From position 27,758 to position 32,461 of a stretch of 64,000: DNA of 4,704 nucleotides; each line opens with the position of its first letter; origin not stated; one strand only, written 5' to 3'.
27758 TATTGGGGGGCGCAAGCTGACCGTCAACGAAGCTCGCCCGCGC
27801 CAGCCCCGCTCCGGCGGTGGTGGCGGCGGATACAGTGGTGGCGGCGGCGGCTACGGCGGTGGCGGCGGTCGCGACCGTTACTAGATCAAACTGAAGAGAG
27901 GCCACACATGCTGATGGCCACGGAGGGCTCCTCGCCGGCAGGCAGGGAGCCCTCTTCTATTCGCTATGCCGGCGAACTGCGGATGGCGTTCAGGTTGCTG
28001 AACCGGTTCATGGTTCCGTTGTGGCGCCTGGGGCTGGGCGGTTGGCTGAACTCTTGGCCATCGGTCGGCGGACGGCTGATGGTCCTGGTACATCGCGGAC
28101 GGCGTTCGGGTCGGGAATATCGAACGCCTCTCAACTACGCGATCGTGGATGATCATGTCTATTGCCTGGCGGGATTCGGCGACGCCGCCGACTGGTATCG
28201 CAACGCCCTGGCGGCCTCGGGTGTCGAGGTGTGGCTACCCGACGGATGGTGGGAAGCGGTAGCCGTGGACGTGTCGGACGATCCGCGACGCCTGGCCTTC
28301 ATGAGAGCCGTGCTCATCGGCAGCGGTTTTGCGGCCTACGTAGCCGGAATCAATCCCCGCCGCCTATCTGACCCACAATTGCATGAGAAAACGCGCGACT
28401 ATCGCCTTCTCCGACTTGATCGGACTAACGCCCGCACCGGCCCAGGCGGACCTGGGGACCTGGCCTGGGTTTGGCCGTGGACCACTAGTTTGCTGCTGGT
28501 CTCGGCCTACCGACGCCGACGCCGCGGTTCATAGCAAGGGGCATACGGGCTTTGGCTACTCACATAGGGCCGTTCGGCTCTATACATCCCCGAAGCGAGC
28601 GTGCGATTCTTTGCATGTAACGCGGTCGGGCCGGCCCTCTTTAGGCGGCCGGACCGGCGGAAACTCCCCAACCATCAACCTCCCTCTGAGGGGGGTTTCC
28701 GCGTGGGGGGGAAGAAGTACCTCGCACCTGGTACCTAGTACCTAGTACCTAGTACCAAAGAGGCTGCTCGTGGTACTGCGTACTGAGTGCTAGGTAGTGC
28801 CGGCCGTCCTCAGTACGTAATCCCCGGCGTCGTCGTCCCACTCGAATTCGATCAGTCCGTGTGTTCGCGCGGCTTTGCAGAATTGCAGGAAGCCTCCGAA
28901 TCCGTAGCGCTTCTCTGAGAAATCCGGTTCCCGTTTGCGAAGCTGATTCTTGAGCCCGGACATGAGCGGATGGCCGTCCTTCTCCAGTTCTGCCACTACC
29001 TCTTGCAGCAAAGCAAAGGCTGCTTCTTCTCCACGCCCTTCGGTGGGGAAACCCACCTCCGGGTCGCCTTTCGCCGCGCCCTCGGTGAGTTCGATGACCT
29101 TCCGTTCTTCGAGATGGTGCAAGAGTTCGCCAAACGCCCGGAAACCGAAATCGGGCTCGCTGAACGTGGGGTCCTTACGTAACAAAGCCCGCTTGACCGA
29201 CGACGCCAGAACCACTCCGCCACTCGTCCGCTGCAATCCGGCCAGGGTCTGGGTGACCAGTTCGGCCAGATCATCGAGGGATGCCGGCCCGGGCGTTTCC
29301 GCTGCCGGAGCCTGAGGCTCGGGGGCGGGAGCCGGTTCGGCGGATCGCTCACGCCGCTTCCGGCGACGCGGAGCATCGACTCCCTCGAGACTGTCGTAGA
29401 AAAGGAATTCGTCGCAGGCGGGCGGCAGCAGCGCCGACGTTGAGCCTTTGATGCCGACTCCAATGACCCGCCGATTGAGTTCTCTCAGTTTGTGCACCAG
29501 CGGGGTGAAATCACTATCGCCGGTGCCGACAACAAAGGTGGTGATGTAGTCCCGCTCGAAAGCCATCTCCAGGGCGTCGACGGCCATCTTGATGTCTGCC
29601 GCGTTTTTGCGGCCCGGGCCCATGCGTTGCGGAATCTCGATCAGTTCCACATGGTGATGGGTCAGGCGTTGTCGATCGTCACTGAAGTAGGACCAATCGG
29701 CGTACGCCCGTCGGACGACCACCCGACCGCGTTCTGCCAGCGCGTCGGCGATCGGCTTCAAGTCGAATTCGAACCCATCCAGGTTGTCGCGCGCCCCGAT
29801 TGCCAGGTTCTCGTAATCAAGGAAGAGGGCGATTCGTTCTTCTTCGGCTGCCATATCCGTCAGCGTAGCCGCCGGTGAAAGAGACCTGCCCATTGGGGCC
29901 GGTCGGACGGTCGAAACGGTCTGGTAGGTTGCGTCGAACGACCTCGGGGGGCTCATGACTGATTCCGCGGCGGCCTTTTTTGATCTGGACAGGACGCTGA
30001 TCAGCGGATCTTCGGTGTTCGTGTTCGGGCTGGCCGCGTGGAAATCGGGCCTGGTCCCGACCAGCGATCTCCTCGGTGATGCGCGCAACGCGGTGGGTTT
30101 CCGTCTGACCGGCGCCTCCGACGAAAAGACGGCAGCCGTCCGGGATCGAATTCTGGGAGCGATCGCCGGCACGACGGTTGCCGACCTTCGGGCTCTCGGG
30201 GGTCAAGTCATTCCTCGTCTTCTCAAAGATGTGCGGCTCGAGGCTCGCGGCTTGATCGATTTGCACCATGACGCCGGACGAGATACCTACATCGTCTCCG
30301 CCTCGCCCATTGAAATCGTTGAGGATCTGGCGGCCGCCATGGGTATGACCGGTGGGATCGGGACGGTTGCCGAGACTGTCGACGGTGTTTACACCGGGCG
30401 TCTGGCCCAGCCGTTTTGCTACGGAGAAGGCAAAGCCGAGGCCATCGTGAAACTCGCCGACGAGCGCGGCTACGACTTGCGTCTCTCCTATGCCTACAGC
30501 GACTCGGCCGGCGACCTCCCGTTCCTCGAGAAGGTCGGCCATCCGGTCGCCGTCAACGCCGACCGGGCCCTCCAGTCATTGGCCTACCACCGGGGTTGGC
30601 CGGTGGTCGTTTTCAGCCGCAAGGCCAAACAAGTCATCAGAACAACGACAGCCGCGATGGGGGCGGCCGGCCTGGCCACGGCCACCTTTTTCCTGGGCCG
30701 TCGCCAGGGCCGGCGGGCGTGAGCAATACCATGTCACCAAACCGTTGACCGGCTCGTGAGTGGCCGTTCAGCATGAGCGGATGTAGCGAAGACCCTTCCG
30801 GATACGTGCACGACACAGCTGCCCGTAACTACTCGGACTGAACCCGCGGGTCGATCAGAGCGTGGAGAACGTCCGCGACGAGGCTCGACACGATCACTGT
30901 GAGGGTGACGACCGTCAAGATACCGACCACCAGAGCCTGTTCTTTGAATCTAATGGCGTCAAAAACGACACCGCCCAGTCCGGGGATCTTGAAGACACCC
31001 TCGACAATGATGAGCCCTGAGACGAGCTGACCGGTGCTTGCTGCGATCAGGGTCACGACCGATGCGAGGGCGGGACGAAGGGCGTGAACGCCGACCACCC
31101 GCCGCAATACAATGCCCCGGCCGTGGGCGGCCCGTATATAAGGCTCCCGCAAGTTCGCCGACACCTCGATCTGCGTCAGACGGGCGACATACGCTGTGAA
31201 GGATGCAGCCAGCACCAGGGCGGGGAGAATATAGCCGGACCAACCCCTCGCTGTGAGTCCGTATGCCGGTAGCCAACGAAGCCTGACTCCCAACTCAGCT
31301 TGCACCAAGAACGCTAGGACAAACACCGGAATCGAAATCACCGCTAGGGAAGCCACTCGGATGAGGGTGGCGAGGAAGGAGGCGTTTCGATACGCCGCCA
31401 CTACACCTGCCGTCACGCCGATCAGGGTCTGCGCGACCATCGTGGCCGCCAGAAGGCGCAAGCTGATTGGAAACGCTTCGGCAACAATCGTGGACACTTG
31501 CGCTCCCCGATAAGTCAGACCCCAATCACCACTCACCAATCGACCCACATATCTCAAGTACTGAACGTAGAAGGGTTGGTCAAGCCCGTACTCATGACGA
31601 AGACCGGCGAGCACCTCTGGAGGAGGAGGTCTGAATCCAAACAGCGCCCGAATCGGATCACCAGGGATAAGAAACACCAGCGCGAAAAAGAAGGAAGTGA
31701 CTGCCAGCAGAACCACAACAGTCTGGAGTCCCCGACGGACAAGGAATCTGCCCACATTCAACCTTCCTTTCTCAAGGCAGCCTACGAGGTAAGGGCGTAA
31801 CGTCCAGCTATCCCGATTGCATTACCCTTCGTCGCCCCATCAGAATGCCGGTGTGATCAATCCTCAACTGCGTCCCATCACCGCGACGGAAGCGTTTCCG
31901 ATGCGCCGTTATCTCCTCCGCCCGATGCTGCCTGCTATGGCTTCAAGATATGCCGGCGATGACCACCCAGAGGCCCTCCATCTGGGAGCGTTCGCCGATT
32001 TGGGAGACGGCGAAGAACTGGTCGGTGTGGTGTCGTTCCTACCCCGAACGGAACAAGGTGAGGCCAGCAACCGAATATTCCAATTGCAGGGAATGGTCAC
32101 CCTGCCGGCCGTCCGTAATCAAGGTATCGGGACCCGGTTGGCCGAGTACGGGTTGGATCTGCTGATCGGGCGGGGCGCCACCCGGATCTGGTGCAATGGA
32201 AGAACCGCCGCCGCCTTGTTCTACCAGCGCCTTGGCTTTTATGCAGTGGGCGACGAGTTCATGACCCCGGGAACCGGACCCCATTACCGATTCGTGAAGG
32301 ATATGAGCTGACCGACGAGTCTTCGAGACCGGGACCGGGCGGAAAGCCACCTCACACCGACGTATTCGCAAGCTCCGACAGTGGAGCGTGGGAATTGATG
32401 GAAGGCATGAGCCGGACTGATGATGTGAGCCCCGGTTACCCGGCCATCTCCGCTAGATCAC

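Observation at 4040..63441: Phase-coherent heptanucleotide word arrays fill about half of the larger intergenic spacers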

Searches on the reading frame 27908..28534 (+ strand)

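Call 27: search_protein_families(library=pfam, proteins=[window:27908-28534:+], max_evalue=0.01)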
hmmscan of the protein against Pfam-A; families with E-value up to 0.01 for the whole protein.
window:27908-28534:+ (208 aa): 1 family
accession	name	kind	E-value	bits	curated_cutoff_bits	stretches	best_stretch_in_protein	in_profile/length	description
PF04075.20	F420H2_quin_red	-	5e-10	40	22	1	55-147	23-118/130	F420H(2)-dependent quinone reductase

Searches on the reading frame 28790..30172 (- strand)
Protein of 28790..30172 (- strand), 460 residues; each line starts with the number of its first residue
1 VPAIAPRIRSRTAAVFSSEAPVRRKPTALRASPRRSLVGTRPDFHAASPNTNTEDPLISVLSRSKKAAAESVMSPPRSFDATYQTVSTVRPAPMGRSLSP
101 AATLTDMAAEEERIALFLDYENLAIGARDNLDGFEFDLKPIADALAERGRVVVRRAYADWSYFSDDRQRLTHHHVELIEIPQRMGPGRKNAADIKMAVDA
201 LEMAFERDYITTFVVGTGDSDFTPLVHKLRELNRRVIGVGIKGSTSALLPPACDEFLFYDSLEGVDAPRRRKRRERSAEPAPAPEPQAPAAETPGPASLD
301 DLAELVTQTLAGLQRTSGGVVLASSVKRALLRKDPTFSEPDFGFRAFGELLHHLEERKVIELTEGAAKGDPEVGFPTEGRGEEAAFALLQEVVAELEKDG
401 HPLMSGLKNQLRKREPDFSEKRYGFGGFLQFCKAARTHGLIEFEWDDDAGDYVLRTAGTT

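Call 27: search_protein_families(library=pfam, proteins=[window:28790-30172:-], max_evalue=0.01)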
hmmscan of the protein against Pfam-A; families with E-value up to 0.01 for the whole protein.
window:28790-30172:- (460 aa): 2 families
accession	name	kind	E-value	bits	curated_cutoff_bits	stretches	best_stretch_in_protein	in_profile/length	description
PF01936.24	NYN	-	5.8e-32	111.6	24.2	1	113-259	1-144/145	NYN domain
PF12872.13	OST-HTH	-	2.2e-08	34.3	23.8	1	389-434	13-54/71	OST-HTH/LOTUS domain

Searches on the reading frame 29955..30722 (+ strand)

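Call 92: search_protein_families(library=pfam, proteins=[window:29955-30722:+], max_evalue=0.001)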
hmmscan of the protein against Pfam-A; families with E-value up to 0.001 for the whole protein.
window:29955-30722:+ (255 aa): 2 families
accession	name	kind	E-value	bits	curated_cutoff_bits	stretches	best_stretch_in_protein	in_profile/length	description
PF12710.13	HAD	-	1.3e-30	107.7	27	1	7-192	1-189/189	haloacid dehalogenase-like hydrolase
PF00702.32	Hydrolase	-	0.00055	20.8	26.4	0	6-195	3-191/191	haloacid dehalogenase-like hydrolase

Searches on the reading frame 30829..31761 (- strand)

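Call 92: search_protein_families(library=pfam, proteins=[window:30829-31761:-], max_evalue=0.001)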
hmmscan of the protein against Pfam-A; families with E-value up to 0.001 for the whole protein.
window:30829-31761:- (310 aa): 2 families
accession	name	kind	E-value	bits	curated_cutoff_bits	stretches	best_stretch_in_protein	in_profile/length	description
PF00528.27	BPD_transp_1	-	4.3e-21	75.9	26.4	1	115-308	1-183/184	Binding-protein-dependent transport system inner membrane component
PF19300.4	BPD_transp_1_N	-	1.1e-12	48.6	23.8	1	5-78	3-75/114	Binding-prot-dependent transport system membrane comp, N-term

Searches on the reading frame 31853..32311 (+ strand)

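Call 92: search_protein_families(library=pfam, proteins=[window:31853-32311:+], max_evalue=0.001)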
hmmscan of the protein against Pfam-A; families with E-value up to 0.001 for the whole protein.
window:31853-32311:+ (152 aa): 3 families
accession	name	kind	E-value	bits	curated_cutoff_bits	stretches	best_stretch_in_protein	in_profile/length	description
PF00583.31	Acetyltransf_1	-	1.3e-13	51.6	20.7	1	38-129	24-116/116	Acetyltransferase (GNAT) family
PF13508.13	Acetyltransf_7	-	1.4e-10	41.8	27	1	53-129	11-82/84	Acetyltransferase (GNAT) domain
PF13673.13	Acetyltransf_10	-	1.2e-07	32.1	23.6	1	52-139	38-117/128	Acetyltransferase (GNAT) domain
